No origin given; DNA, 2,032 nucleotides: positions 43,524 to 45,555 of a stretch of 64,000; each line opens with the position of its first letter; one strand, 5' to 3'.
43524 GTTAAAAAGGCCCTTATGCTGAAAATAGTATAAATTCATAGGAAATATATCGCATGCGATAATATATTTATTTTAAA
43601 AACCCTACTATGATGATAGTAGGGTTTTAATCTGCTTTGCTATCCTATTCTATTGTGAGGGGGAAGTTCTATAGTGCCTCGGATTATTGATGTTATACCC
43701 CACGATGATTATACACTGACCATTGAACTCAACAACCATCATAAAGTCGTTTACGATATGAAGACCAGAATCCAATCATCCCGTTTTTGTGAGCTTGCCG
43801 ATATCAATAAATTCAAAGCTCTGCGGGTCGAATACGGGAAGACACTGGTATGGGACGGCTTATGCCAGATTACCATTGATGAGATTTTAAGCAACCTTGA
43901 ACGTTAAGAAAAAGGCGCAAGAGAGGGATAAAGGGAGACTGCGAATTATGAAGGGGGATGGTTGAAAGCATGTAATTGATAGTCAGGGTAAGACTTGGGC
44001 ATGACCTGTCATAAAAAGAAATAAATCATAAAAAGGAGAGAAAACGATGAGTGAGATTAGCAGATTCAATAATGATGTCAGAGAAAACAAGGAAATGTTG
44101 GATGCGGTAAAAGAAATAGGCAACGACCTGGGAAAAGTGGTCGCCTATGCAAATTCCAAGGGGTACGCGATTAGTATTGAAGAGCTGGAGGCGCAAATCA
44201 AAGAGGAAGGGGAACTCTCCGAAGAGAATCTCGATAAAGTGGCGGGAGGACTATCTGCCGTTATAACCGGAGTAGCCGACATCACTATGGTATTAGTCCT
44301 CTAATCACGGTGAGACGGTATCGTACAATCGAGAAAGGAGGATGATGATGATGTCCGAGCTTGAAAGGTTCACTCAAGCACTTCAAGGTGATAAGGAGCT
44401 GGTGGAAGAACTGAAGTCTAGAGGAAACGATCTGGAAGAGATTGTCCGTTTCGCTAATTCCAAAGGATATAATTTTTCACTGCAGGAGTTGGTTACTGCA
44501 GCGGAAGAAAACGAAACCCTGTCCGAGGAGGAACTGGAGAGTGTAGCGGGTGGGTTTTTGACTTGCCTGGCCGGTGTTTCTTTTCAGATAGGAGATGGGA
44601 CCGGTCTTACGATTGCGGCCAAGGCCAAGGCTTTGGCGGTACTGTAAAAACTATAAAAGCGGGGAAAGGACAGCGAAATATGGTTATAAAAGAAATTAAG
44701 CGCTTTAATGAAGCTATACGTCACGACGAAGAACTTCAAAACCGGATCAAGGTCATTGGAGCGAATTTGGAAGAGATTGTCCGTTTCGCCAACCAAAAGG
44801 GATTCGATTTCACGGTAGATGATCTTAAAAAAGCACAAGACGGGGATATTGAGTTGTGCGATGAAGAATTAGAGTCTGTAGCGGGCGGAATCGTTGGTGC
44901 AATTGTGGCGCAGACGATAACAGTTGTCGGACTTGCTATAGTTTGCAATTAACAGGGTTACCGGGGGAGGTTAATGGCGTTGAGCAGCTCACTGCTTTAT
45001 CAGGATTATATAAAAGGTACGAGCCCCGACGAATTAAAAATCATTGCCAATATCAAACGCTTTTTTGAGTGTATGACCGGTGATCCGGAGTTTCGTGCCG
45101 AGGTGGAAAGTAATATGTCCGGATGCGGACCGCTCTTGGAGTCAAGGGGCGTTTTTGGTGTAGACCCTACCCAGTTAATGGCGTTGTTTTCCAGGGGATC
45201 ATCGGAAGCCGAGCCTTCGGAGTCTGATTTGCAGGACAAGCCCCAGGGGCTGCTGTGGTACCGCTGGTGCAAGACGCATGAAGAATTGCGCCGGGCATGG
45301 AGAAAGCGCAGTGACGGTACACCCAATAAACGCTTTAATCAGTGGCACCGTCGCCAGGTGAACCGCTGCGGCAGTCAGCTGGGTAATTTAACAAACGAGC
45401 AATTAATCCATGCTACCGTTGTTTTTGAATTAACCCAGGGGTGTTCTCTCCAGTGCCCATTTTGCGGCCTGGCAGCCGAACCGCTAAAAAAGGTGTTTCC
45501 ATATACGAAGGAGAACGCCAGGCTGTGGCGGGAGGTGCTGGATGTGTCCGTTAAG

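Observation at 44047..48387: Three divergent Nif11-leader precursors with Cys-poor, beta-branched hydrophobic cores plus two radical SAM enzymes: a proteusin-like mini-system?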

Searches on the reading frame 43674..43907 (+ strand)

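Call 3: search_protein_families(library=ncbifam, proteins=[window:43674-43907:+], max_evalue=0.01)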
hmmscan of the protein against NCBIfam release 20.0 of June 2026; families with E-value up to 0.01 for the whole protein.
window:43674-43907:+ (77 aa): 1 family
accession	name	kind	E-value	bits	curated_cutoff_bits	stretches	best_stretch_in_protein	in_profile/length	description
NF048016.1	antoxin_DhiA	equivalog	0.0014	19.1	200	1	1-66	1-62/160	type II toxin-antitoxin system antitoxin DhiA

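Call 4: search_protein_families(library=pfam, proteins=[window:43674-43907:+], max_evalue=0.01)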
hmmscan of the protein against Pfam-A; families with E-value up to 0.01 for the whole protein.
window:43674-43907:+ (77 aa): 1 family
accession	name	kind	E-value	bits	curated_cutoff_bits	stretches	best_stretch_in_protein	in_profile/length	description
PF10387.14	DUF2442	-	8.9e-06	26.3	23.9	1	4-72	1-67/72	Protein of unknown function (DUF2442)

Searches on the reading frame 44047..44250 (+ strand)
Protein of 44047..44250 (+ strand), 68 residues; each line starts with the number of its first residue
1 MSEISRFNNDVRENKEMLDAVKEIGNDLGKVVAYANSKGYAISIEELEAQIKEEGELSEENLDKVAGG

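Call 62: find_homologous_proteins(query=A2, max_evalue=0.000001)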
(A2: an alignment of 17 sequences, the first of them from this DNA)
Query A2 (17 sequences) (68 aa, profile of the alignment): 257 proteins with E <= 0.000001 among 3943 candidates; the best 120 are listed.
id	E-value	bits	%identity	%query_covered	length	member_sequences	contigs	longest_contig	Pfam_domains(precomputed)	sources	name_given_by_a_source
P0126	1.8e-29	120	58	99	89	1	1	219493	PF07862.17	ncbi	-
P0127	2.0e-29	119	60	100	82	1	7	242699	PF07862.17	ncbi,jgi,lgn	-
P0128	1.6e-28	116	66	100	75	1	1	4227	PF07862.17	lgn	-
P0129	2.2e-28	116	62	100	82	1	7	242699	PF07862.17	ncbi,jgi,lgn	-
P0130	2.4e-28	116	60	100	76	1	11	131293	PF07862.17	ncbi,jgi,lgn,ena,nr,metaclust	ncbi:MAG: hypothetical protein VR69_00995 [Peptococcaceae bacterium BRH_c4b]|nr:MAG: hypothetical pr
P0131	2.5e-28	116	63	100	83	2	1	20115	PF07862.17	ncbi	ncbi:MAG: Nif11-like leader peptide family RiPP precursor [Bacillota bacterium]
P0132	2.5e-28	116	65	100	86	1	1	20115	PF07862.17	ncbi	ncbi:MAG: Nif11-like leader peptide family RiPP precursor [Bacillota bacterium]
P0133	2.9e-28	116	64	97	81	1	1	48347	PF07862.17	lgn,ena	-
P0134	3.0e-28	116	64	97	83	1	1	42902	PF07862.17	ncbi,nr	ncbi:MAG: hypothetical protein CVU90_13195 [Firmicutes bacterium HGW-Firmicutes-15]|nr:MAG: hypothet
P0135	3.1e-28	116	57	99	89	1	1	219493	PF07862.17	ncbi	-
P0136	3.5e-28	115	62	100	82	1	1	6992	PF07862.17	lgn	-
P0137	3.5e-28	115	50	100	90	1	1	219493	PF07862.17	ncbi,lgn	-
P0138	5.5e-28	115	63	100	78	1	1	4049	PF07862.17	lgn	-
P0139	9.2e-28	114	65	100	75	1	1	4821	-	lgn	-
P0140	9.9e-28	114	63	99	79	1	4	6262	PF07862.17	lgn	-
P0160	1.6e-26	110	61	97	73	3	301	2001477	PF07862.17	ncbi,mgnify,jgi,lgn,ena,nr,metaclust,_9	ncbi:MAG: Nif11-like leader peptide family RiPP precursor [Bacillota bacterium]|mgnify:CR=1 FL=1|jgi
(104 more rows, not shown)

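Call 64: find_encoding_contigs(protein=P0160, flank=6000, max_places=4)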
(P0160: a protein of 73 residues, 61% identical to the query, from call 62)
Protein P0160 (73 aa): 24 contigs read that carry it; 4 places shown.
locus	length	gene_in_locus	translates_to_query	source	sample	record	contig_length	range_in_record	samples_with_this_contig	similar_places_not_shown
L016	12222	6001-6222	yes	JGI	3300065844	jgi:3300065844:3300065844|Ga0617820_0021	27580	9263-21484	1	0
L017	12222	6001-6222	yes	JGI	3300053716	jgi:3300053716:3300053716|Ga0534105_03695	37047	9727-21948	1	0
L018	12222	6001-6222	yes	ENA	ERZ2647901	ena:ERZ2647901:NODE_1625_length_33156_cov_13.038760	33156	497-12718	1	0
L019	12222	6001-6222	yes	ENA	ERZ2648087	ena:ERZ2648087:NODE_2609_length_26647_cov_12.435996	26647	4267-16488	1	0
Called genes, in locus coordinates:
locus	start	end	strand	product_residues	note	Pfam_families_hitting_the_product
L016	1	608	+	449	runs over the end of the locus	PF17032:Zn_ribbon_15 (faint), PF18912:DZR_2 (faint), PF12773:DZR, PF13240:Zn_Ribbon_1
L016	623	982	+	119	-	PF12773:DZR (faint), PF13240:Zn_Ribbon_1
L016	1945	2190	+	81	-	-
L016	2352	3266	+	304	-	PF08874:DUF1835, PF12395:DUF3658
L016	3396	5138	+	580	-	PF16927:HisKA_7TM, PF00989:PAS (weak), PF08448:PAS_4, PF13188:PAS_8 (weak), PF07730:HisKA_3, PF02518:HATPase_c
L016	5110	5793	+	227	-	PF00072:Response_reg, PF13518:HTH_28 (faint), PF08281:Sigma70_r4_2, PF00196:GerE, PF04545:Sigma70_r4 (weak)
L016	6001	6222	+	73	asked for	PF07862:Nif11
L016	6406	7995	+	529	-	-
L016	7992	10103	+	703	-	PF02310:B12-binding (weak), PF04055:Radical_SAM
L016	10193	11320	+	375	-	PF13458:Peripla_BP_6, PF13433:Peripla_BP_5, PF01094:ANF_receptor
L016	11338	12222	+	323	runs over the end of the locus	PF00364:Biotin_lipoyl (faint), PF25917:BSH_RND (weak), PF25919:BSH_CusB (weak), PF25973:BSH_CzcB (weak), PF25984:BSH_YknX (faint), PF25997:BSH_YhbJ (faint)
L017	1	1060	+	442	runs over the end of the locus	PF12773:DZR, PF13240:Zn_Ribbon_1 (faint), PF13248:Zn_ribbon_3 (faint)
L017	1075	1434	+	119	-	PF12773:DZR (faint), PF13240:Zn_Ribbon_1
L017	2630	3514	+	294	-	PF08874:DUF1835, PF12395:DUF3658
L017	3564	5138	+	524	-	PF16927:HisKA_7TM, PF00989:PAS (weak), PF08448:PAS_4, PF13188:PAS_8 (weak), PF07730:HisKA_3, PF02518:HATPase_c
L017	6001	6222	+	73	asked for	PF07862:Nif11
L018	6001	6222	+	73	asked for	PF07862:Nif11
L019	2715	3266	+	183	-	PF08874:DUF1835 (weak), PF12395:DUF3658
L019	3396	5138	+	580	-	PF16927:HisKA_7TM, PF00989:PAS (weak), PF08448:PAS_4, PF13188:PAS_8 (weak), PF07730:HisKA_3, PF02518:HATPase_c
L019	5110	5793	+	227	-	PF00072:Response_reg, PF08281:Sigma70_r4_2 (weak), PF00196:GerE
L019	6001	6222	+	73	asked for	PF07862:Nif11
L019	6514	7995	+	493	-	-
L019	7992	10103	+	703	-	PF02310:B12-binding (weak), PF04055:Radical_SAM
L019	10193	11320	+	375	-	PF13458:Peripla_BP_6, PF13433:Peripla_BP_5, PF01094:ANF_receptor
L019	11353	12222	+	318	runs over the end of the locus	PF25917:BSH_RND (weak), PF25919:BSH_CusB, PF25973:BSH_CzcB (weak), PF25997:BSH_YhbJ (faint), PF00364:Biotin_lipoyl (faint), PF25984:BSH_YknX (faint)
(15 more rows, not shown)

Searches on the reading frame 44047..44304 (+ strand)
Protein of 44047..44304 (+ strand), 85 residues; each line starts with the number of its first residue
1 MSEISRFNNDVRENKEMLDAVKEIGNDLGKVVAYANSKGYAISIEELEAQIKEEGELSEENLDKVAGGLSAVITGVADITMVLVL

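Call 3: search_protein_families(library=ncbifam, proteins=[window:44047-44304:+], max_evalue=0.01)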
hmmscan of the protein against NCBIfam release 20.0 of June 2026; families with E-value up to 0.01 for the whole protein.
window:44047-44304:+ (85 aa): 1 family
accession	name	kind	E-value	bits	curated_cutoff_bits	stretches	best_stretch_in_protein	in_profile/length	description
TIGR03798.1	leader_Nif11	subfamily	1.3e-11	44.6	32.3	1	2-68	4-68/68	Nif11-like leader peptide family RiPP precursor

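Call 4: search_protein_families(library=pfam, proteins=[window:44047-44304:+], max_evalue=0.01)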
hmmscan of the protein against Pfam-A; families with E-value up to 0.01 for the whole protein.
window:44047-44304:+ (85 aa): 2 families
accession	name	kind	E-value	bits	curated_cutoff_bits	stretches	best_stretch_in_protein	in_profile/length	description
PF07862.16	Nif11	-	1.2e-05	26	23.8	1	3-47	5-48/48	Nif11 domain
PF15704.10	Mt_ATP_synt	-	0.0067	16.8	27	1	10-67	104-161/188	Mitochondrial ATP synthase subunit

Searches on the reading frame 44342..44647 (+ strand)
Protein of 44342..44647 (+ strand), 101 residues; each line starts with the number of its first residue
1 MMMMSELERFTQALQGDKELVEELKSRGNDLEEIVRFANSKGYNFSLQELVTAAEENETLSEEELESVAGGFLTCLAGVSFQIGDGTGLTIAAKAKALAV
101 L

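Call 3: search_protein_families(library=ncbifam, proteins=[window:44342-44647:+], max_evalue=0.01)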
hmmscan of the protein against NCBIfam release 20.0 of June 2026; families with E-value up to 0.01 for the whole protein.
window:44342-44647:+ (101 aa): 3 families
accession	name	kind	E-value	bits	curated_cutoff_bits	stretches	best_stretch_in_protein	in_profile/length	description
TIGR03798.1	leader_Nif11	subfamily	8.2e-15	54.8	32.3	1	2-71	1-68/68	Nif11-like leader peptide family RiPP precursor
TIGR03949.1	bact_IIb_cerein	subfamily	0.00075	19.2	21.5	1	58-77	2-33/45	class IIb bacteriocin, lactobin A/cerein 7B family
NF038167.1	cyan_ocin_like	subfamily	0.0059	16.8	32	1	60-80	11-31/72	CTB family bacteriocin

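Call 4: search_protein_families(library=pfam, proteins=[window:44342-44647:+], max_evalue=0.01)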
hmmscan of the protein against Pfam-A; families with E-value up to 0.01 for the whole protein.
window:44342-44647:+ (101 aa): 2 families
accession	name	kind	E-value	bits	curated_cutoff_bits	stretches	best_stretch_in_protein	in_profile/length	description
PF07862.16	Nif11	-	2.8e-09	37.6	23.8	1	5-50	4-48/48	Nif11 domain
PF10439.15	Bacteriocin_IIc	-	0.0037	17.7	27.1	1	57-95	4-32/59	Bacteriocin class II with double-glycine leader peptide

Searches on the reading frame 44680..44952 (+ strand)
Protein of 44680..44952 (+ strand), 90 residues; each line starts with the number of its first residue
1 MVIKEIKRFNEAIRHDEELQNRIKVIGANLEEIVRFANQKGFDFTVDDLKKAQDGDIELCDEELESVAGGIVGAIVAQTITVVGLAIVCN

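Call 3: search_protein_families(library=ncbifam, proteins=[window:44680-44952:+], max_evalue=0.01)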
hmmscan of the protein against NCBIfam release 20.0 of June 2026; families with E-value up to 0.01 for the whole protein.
window:44680-44952:+ (90 aa): 4 families
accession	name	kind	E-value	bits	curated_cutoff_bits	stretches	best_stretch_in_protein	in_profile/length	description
TIGR03798.1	leader_Nif11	subfamily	1.1e-17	64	32.3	1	1-70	1-68/68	Nif11-like leader peptide family RiPP precursor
NF009101.0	PRK12445.1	subfamily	0.0013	17.3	1026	1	3-71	3-68/505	lysine--tRNA ligase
NF038167.1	cyan_ocin_like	subfamily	0.002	18.2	32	1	57-74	9-23/72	CTB family bacteriocin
TIGR03949.1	bact_IIb_cerein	subfamily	0.0048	16.7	21.5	0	58-87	3-30/45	class IIb bacteriocin, lactobin A/cerein 7B family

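Call 4: search_protein_families(library=pfam, proteins=[window:44680-44952:+], max_evalue=0.01)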
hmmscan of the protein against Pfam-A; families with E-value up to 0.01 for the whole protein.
window:44680-44952:+ (90 aa): 1 family
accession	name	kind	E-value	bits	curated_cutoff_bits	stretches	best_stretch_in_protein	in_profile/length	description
PF07862.16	Nif11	-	8e-13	48.9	23.8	1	1-49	1-48/48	Nif11 domain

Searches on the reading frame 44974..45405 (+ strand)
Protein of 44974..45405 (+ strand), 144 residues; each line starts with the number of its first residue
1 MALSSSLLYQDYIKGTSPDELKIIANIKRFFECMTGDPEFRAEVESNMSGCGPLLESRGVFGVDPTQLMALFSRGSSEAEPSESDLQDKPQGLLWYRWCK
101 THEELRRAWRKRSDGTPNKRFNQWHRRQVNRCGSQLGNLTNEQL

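Call 39: search_protein_families(library=pfam, proteins=[window:44974-45405:+], max_evalue=1)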
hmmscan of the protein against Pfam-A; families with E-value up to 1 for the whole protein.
seq(144 aa): 2 families
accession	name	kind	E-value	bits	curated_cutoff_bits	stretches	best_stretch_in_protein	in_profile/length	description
PF01466.24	Skp1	-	0.099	12.9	22.3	0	11-28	13-30/48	Skp1 family, dimerisation domain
PF07862.16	Nif11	-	0.18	12.6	23.8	1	25-46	4-25/48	Nif11 domain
